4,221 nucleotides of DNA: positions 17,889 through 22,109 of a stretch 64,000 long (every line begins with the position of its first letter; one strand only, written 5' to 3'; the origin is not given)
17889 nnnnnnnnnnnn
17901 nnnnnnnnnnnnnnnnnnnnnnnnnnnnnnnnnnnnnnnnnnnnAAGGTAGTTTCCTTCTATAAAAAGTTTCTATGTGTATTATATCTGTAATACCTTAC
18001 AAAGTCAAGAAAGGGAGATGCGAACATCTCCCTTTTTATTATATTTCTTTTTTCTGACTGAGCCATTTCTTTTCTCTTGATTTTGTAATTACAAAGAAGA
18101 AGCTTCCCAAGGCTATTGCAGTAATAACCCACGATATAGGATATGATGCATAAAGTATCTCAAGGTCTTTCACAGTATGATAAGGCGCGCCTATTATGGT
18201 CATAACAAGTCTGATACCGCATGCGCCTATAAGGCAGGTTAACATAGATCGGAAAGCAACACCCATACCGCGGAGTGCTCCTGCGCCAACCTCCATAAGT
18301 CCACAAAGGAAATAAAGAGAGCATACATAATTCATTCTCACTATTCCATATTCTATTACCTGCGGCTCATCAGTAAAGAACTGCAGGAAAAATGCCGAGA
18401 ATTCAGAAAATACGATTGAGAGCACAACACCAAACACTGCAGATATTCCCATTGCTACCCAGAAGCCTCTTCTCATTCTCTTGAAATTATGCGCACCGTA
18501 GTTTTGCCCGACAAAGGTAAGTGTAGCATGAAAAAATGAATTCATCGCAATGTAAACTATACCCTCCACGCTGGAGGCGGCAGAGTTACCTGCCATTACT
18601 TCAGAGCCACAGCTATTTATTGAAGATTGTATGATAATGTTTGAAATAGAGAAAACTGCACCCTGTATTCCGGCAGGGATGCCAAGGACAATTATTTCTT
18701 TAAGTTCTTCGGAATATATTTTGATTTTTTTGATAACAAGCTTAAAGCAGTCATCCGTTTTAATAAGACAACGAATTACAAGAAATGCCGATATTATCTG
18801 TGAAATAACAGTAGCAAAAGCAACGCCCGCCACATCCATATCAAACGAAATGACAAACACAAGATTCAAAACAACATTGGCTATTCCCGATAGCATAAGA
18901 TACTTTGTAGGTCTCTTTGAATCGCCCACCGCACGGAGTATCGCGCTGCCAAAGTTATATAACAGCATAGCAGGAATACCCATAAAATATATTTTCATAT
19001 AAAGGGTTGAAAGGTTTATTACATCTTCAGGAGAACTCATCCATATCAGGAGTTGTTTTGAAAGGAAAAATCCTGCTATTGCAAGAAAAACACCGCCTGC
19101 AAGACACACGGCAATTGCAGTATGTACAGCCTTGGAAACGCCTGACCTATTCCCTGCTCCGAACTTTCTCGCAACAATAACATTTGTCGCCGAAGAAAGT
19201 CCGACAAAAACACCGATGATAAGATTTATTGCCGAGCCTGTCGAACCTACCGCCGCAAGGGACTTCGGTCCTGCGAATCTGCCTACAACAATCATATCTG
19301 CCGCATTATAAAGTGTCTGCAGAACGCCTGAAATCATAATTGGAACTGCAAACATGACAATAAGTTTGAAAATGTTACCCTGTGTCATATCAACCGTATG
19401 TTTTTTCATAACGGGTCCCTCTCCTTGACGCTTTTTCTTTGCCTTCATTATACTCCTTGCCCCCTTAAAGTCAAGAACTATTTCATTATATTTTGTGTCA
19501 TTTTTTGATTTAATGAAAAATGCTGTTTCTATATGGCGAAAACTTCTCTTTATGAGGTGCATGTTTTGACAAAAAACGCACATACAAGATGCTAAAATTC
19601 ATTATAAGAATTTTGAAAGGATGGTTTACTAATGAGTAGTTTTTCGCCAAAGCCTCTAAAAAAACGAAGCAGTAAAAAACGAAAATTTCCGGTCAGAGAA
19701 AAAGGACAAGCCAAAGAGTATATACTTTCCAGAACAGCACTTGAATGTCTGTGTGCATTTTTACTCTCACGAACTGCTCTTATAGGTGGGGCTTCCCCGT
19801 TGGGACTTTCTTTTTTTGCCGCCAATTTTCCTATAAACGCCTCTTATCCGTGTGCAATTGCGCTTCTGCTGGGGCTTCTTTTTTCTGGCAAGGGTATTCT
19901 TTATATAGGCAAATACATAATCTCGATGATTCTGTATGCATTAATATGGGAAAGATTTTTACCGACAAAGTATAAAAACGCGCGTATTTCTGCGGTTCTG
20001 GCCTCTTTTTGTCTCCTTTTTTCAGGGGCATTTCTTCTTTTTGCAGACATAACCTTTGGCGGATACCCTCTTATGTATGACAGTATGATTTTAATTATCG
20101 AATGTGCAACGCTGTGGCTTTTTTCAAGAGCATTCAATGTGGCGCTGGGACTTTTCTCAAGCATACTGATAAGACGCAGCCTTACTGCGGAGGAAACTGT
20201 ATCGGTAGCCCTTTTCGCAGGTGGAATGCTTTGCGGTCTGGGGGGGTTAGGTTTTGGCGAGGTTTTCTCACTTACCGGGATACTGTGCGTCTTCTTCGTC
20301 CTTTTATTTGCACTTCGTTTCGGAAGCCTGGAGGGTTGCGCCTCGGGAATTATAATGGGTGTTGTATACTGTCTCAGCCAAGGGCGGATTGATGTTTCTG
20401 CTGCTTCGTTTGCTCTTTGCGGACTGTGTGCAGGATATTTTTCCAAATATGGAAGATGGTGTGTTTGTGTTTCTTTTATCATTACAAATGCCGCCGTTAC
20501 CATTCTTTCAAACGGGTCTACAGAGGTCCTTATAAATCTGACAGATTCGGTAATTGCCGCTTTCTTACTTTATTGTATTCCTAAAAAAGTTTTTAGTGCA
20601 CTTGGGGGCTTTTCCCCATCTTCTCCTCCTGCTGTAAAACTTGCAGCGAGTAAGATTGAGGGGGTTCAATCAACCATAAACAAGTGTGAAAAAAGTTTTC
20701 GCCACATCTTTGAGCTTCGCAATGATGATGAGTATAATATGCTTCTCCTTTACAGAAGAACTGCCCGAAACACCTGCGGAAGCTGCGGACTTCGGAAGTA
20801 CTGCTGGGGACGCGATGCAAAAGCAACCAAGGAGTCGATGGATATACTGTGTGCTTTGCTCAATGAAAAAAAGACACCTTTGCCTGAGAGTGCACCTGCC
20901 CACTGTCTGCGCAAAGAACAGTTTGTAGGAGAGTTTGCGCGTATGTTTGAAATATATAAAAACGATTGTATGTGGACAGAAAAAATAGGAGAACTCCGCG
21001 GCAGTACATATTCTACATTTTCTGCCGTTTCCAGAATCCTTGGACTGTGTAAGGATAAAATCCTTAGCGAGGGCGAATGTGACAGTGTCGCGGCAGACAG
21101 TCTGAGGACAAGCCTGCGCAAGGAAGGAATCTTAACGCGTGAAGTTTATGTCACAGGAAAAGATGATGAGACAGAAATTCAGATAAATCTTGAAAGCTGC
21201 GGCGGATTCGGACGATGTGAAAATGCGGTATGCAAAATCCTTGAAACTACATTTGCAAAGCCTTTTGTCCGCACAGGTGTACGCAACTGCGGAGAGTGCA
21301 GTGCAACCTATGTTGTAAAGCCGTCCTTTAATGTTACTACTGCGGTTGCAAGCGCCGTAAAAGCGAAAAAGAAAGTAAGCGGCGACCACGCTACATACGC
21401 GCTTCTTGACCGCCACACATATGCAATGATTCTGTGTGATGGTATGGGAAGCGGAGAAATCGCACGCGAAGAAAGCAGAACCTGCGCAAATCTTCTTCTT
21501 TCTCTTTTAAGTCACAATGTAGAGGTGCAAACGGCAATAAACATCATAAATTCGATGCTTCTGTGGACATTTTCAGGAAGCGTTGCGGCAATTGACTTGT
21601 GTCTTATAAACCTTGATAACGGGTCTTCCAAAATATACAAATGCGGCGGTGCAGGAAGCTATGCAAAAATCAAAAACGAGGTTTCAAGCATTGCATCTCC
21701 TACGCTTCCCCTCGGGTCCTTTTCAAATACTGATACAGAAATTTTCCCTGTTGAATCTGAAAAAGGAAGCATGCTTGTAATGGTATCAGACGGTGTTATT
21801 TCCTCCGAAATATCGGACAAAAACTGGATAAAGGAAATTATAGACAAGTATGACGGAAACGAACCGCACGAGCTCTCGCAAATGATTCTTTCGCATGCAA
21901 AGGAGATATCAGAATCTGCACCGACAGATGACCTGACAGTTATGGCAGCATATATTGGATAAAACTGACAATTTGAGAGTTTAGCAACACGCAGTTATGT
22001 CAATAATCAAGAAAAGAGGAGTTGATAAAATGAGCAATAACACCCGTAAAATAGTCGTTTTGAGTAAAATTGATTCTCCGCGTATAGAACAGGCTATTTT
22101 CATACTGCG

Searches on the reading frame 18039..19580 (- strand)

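Call 34: search_protein_families(library=ncbifam, proteins=[window:18039-19580:-], max_evalue=1e-25)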
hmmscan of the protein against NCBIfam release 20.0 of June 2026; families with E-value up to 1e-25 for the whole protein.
window:18039-19580:- (513 aa): 2 families
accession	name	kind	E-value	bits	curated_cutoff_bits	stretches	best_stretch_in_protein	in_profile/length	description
TIGR00797.1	matE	subfamily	7.9e-64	216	147.4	1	80-464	1-384/396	MATE family efflux transporter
NF041801.1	MATE_SolL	equivalog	4.1e-31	108.3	780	1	58-489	6-440/458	solanimycin export family MATE transporter SolL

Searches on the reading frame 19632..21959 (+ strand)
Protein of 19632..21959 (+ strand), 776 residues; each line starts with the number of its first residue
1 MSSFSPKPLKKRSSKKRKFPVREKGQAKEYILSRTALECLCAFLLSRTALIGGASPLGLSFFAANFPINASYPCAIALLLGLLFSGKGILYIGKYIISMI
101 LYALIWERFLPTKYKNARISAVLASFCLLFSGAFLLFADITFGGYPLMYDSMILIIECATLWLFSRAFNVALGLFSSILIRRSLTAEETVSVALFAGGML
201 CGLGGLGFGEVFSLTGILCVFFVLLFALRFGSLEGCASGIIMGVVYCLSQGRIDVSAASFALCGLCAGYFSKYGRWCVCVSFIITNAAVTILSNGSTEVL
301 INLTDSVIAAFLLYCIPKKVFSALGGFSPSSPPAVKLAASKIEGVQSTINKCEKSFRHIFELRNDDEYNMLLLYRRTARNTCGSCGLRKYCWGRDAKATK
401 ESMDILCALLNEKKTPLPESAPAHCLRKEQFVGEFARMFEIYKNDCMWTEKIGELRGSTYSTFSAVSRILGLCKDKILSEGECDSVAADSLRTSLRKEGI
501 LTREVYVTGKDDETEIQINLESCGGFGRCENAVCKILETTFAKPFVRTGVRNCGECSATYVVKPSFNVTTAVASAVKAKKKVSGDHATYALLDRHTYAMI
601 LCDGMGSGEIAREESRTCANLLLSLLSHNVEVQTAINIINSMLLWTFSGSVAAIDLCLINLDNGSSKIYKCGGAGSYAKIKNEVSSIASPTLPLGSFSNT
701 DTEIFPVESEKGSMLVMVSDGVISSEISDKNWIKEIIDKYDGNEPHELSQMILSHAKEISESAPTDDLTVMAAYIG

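Call 34: search_protein_families(library=ncbifam, proteins=[window:19632-21959:+], max_evalue=1e-25)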
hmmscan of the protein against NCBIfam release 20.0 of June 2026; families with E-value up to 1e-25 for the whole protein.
window:19632-21959:+ (776 aa): 1 family
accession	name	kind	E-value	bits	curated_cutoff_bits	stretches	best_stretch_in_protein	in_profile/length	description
TIGR02865.1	spore_II_E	equivalog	7.8e-120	401.2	490.8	1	40-772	5-760/764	stage II sporulation protein E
